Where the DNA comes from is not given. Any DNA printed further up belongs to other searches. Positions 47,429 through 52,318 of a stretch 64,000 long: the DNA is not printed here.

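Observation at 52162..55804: Sharp G+C seam inside the giant ORF: the N-terminal ~1,212 codons are AT-rich, the rest is host-like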

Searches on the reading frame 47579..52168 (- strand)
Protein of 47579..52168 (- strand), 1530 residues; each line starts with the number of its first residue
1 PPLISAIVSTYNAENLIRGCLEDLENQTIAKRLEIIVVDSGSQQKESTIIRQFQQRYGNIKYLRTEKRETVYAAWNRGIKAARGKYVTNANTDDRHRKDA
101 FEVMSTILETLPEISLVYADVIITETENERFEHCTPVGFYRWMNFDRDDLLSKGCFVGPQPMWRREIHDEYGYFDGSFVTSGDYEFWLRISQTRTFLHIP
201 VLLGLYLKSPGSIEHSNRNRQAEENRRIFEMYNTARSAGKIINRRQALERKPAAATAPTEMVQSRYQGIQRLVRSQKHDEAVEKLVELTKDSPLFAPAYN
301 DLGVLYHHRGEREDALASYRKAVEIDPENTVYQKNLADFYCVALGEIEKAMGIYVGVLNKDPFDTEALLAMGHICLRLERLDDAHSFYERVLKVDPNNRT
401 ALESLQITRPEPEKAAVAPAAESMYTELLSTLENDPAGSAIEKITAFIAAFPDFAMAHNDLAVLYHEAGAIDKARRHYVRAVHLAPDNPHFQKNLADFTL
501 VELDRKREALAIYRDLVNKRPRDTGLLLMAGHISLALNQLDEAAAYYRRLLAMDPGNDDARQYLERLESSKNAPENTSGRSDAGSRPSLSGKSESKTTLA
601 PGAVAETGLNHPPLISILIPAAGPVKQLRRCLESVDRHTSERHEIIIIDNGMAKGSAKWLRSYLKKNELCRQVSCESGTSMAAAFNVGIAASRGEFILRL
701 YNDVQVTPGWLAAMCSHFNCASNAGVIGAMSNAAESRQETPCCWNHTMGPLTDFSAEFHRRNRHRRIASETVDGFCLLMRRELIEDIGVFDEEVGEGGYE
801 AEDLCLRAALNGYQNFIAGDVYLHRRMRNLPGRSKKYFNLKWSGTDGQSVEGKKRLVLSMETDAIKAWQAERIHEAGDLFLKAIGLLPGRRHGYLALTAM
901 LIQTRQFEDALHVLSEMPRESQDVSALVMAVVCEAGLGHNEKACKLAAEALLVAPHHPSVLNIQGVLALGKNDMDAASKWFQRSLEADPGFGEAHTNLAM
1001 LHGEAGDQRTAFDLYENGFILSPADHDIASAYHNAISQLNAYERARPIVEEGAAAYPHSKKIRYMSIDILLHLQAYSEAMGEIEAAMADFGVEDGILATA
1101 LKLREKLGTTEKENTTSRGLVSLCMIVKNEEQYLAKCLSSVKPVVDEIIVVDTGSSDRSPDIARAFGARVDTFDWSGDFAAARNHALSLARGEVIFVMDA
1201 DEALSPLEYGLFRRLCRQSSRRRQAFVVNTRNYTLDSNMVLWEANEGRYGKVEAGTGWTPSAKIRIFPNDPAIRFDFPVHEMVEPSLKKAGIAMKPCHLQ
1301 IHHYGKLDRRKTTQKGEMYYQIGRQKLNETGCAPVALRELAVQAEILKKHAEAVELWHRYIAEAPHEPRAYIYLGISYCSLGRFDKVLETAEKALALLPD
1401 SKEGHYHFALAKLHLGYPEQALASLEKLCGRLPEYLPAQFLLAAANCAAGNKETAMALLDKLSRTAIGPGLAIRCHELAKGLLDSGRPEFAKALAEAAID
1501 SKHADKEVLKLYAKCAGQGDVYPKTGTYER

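Call 24: find_homologous_proteins(query=window:47579-52168:-, max_evalue=1e-20)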
Query window:47579-52168:- (1530 aa): 1186 proteins with E <= 1e-20 among 8000 candidates; the best 120 are listed.
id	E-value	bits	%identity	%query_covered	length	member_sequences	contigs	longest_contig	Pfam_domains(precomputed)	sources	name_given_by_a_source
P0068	0.0e+0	2075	50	59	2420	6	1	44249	PF25060.1,PF13414.13,PF00535.33,PF13374.13,PF24575.2,PF11846.15,PF00515.35,PF13424.13,PF14561.13,PF07719.24,PF13174.13,PF20308.5,PF25063.1,PF13431.13,PF23914.2,PF25062.2,PF10111.15,PF25058.2,PF13176.13,PF13428.13,PF13692.13,PF14559.13,PF13641.13,PF00534.27,PF13371.13,PF12895.14,PF21033.5,PF13432.13,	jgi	-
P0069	0.0e+0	1715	44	45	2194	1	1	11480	PF25060.1,PF13414.13,PF12569.15,PF00535.33,PF13374.13,PF24575.2,PF00515.35,PF13424.13,PF13429.13,PF14561.13,PF07719.24,PF13174.13,PF20308.5,PF25063.1,PF14853.13,PF13431.13,PF13469.13,PF23914.2,PF10111.15,PF23300.4,PF13176.13,PF13428.13,PF00685.34,PF14559.13,PF13641.13,PF13371.13,PF12895.14,PF21033.5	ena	-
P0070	0.0e+0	1707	46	72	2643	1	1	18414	PF16068.11,PF25060.1,PF13414.13,PF00535.33,PF13374.13,PF24575.2,PF13632.13,PF11846.15,PF00515.35,PF13424.13,PF13429.13,PF07719.24,PF13174.13,PF20308.5,PF25063.1,PF13431.13,PF13469.13,PF23914.2,PF25062.2,PF10111.15,PF13506.14,PF13176.13,PF13428.13,PF00685.34,PF13712.13,PF14559.13,PF13641.13,PF13371.1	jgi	-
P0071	0.0e+0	1697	45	72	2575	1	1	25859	PF03704.24,PF25060.1,PF13414.13,PF12569.15,PF23241.2,PF00535.33,PF13374.13,PF24575.2,PF13632.13,PF11846.15,PF00515.35,PF13424.13,PF13429.13,PF07719.24,PF13174.13,PF20308.5,PF25063.1,PF13431.13,PF23914.2,PF10111.15,PF13506.14,PF13176.13,PF13428.13,PF13692.13,PF13712.13,PF14559.13,PF13641.13,PF00534.2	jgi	-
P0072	0.0e+0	1587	34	59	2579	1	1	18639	PF03704.24,PF25060.1,PF13414.13,PF23241.2,PF01697.34,PF00535.33,PF13374.13,PF24575.2,PF02259.30,PF00515.35,PF13424.13,PF13429.13,PF14561.13,PF07719.24,PF13174.13,PF20308.5,PF25063.1,PF14853.13,PF13431.13,PF23914.2,PF25062.2,PF10111.15,PF25058.2,PF13176.13,PF13428.13,PF13712.13,PF14559.13,PF13641.13,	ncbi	-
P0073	0.0e+0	1548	48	60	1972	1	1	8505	PF25060.1,PF13414.13,PF00535.33,PF13374.13,PF24575.2,PF00515.35,PF13424.13,PF13429.13,PF14561.13,PF07719.24,PF13174.13,PF20308.5,PF25063.1,PF14853.13,PF13431.13,PF13469.13,PF23914.2,PF25062.2,PF10111.15,PF13176.13,PF13428.13,PF00685.34,PF14559.13,PF13641.13,PF13371.13,PF12895.14,PF21033.5,PF13432.13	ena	-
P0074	0.0e+0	1513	37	84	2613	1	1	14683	PF03704.24,PF13414.13,PF12569.15,PF00535.33,PF00515.35,PF13424.13,PF13429.13,PF07719.24,PF13174.13,PF25063.1,PF13431.13,PF13469.13,PF23914.2,PF25062.2,PF10111.15,PF20225.5,PF13176.13,PF13428.13,PF00685.34,PF13692.13,PF13712.13,PF14559.13,PF13641.13,PF00534.27,PF13371.13,PF12895.14,PF21033.5,PF13432.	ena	-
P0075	0.0e+0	1483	51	85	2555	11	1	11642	PF13489.13,PF02353.27,PF13414.13,PF00535.33,PF08241.19,PF13374.13,PF07021.19,PF13847.13,PF24575.2,PF13632.13,PF00515.35,PF13424.13,PF13429.13,PF07719.24,PF13174.13,PF20308.5,PF13431.13,PF23914.2,PF10111.15,PF13506.14,PF13176.13,PF13428.13,PF13692.13,PF13712.13,PF14559.13,PF13641.13,PF00534.27,PF1337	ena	-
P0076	0.0e+0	1479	37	83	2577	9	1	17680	PF25060.1,PF13414.13,PF12569.15,PF23241.2,PF00535.33,PF13374.13,PF07721.21,PF24575.2,PF00515.35,PF13424.13,PF13429.13,PF14561.13,PF07719.24,PF13174.13,PF25063.1,PF14853.13,PF13431.13,PF13469.13,PF23914.2,PF25062.2,PF10111.15,PF20225.5,PF13176.13,PF13428.13,PF00685.34,PF25064.2,PF13692.13,PF14559.13,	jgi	jgi:tetratricopeptide (TPR) repeat protein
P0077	0.0e+0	1472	52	82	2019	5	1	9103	PF13489.13,PF13414.13,PF12569.15,PF00535.33,PF08241.19,PF13374.13,PF07021.19,PF13847.13,PF24575.2,PF05175.21,PF00515.35,PF13424.13,PF13429.13,PF07719.24,PF13174.13,PF25063.1,PF14853.13,PF13431.13,PF23914.2,PF10111.15,PF13506.14,PF13176.13,PF13428.13,PF25064.2,PF13712.13,PF14559.13,PF13641.13,PF13371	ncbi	ncbi:MAG: glycosyltransferase [Desulfobacterales bacterium]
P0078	0.0e+0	1456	45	100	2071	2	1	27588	PF13414.13,PF00535.33,PF13374.13,PF00515.35,PF13424.13,PF13429.13,PF07719.24,PF13174.13,PF20308.5,PF25063.1,PF14853.13,PF13431.13,PF23914.2,PF10111.15,PF25058.2,PF13176.13,PF13428.13,PF13692.13,PF14559.13,PF13641.13,PF00534.27,PF13371.13,PF12895.14,PF21033.5,PF13432.13,PF13181.13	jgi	jgi:tetratricopeptide (TPR) repeat protein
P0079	0.0e+0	1445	46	99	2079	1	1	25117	PF25060.1,PF13414.13,PF12569.15,PF23241.2,PF00535.33,PF13374.13,PF24575.2,PF00515.35,PF13424.13,PF07719.24,PF13174.13,PF25063.1,PF13431.13,PF23914.2,PF25062.2,PF10111.15,PF13176.13,PF13428.13,PF13692.13,PF14559.13,PF13641.13,PF00534.27,PF13371.13,PF12895.14,PF13432.13,PF13181.13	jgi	jgi:tetratricopeptide (TPR) repeat protein/glycosyltransferase involved in cell wall biosynthesis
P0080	0.0e+0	1421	45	99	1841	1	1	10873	PF03704.24,PF25060.1,PF13414.13,PF00535.33,PF00515.35,PF13424.13,PF13429.13,PF14561.13,PF07719.24,PF13174.13,PF25063.1,PF13431.13,PF13469.13,PF23914.2,PF25062.2,PF10111.15,PF13176.13,PF13428.13,PF14559.13,PF13641.13,PF13371.13,PF12895.14,PF21033.5,PF13432.13,PF13181.13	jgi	-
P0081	0.0e+0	1419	45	99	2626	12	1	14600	PF13414.13,PF23241.2,PF00535.33,PF13374.13,PF24575.2,PF00515.35,PF13424.13,PF13429.13,PF07719.24,PF13174.13,PF20308.5,PF25063.1,PF14853.13,PF13431.13,PF23914.2,PF25062.2,PF10111.15,PF13176.13,PF13428.13,PF13692.13,PF14559.13,PF13641.13,PF00534.27,PF13371.13,PF05050.20,PF12895.14,PF13432.13,PF13181.1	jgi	jgi:FkbM family methyltransferase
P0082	0.0e+0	1418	45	99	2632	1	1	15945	PF25060.1,PF13414.13,PF12569.15,PF23241.2,PF00535.33,PF13374.13,PF24575.2,PF00515.35,PF13424.13,PF07719.24,PF13174.13,PF20308.5,PF25063.1,PF14853.13,PF13431.13,PF23914.2,PF25062.2,PF10111.15,PF20225.5,PF25058.2,PF13176.13,PF13428.13,PF13692.13,PF14559.13,PF13641.13,PF00534.27,PF13371.13,PF05050.20,P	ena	-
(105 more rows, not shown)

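Call 54: find_encoding_contigs(protein=P0075, flank=10000, max_places=2)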
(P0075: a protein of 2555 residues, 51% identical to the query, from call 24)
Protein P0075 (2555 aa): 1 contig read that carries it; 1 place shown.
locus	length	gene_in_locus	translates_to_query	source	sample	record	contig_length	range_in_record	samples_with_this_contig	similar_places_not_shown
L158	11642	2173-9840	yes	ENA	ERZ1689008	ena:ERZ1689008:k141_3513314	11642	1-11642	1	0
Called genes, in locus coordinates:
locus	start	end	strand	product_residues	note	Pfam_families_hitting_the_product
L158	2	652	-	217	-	?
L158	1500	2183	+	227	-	-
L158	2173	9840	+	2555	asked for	PF04464:Glyphos_transf, PF13489:Methyltransf_23, PF08241:Methyltransf_11, PF08242:Methyltransf_12, PF13649:Methyltransf_25, PF13847:Methyltransf_31, PF00535:Glycos_transf_2, PF10111:Glyco_tranf_2_2, +33 more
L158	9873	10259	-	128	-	PF07309:FlaF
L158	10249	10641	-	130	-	PF07378:FlbT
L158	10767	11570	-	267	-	PF00669:Flagellin_N, PF00700:Flagellin_C (weak)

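Call 55: find_encoding_contigs(protein=P0077, flank=10000, max_places=2)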
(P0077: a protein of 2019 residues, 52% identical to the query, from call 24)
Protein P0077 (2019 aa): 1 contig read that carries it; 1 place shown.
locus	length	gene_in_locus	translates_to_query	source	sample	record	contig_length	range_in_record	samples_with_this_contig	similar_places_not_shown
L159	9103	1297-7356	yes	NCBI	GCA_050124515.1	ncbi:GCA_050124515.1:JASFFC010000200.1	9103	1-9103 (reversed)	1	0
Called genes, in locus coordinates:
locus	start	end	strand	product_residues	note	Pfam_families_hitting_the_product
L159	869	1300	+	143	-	PF00535:Glycos_transf_2 (weak)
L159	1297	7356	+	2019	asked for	PF00535:Glycos_transf_2, PF07021:MetW, PF08241:Methyltransf_11, PF08242:Methyltransf_12, PF13489:Methyltransf_23, PF13649:Methyltransf_25, PF13847:Methyltransf_31, PF00535:Glycos_transf_2, +37 more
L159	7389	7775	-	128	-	PF07309:FlaF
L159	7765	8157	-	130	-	PF07378:FlbT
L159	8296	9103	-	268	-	PF00669:Flagellin_N, PF00700:Flagellin_C (weak)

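Call 73: search_protein_families(library=pfam, proteins=[L158:2173-3672:+, L158:3673-5172:+, L158:5173-6672:+], max_evalue=0.000001)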
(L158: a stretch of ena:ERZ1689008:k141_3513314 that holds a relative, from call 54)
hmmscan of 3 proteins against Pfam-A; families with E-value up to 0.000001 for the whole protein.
L158:2173-3672:+ (500 aa): 1 family
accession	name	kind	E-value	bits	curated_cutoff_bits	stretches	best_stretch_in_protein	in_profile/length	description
PF04464.20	Glyphos_transf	-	1.6e-15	57.4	22.1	1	161-392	145-364/367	CDP-Glycerol:Poly(glycerophosphate) glycerophosphotransferase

L158:3673-5172:+ (500 aa): 5 families
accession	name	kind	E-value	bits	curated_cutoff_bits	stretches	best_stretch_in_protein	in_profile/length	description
PF00535.33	Glycos_transf_2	-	8.7e-33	114.1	23.3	1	151-320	1-166/168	Glycosyl transferase family 2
PF13641.12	Glyco_tranf_2_3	-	6.2e-19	69.4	27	1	148-366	1-219/230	Glycosyltransferase like family 2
PF10111.15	Glyco_tranf_2_2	-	1.5e-14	54.6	27.3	1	151-362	1-220/276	Glycosyltransferase like family 2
PF13712.12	Glyco_tranf_2_5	-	2.1e-08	34.6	27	1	203-378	30-207/210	Glycosyltransferase like family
PF13489.12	Methyltransf_23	-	9.1e-08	32.4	27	1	2-89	82-163/164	Methyltransferase domain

L158:5173-6672:+ (500 aa): 13 families
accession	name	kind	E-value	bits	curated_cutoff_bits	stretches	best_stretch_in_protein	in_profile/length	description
PF00534.26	Glycos_transf_1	-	2e-22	79.9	26.4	1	58-204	13-152/172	Glycosyl transferases group 1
PF13692.12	Glyco_trans_1_4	-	1.2e-18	68.2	27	1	61-192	2-125/142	Glycosyl transferases group 1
PF07719.23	TPR_2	-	3.9e-17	61.3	27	0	321-354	1-34/34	Tetratricopeptide repeat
PF14559.12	TPR_19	-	1.4e-15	57.8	25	0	333-394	3-65/68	Tetratricopeptide repeat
PF00515.34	TPR_1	-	1.9e-15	56.4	27.8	0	321-354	1-34/34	Tetratricopeptide repeat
PF13428.12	TPR_14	-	1.5e-14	53.4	23.5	0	391-430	2-41/44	Tetratricopeptide repeat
PF20706.3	GT4-conflict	-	5.6e-14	52.4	26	1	44-256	175-384/385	Family 4 Glycosyltransferase in conflict systems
PF13432.12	TPR_16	-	8.6e-13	48.9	32.7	0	366-419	7-60/65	Tetratricopeptide repeat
PF13431.12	TPR_17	-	2.6e-11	43.3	24.4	0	343-376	1-33/34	Tetratricopeptide repeat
PF13181.12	TPR_8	-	6.8e-11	41.9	25.7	0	324-353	4-33/34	Tetratricopeptide repeat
PF13424.12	TPR_12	-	3.6e-10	40.3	30.1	0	360-419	8-74/77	Tetratricopeptide repeat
PF13176.12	TPR_7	-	3.2e-07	30.4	27.9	0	327-353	5-33/36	Tetratricopeptide repeat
PF13414.12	TPR_11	-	7.9e-07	29.1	26.8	0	331-366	4-39/42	TPR repeat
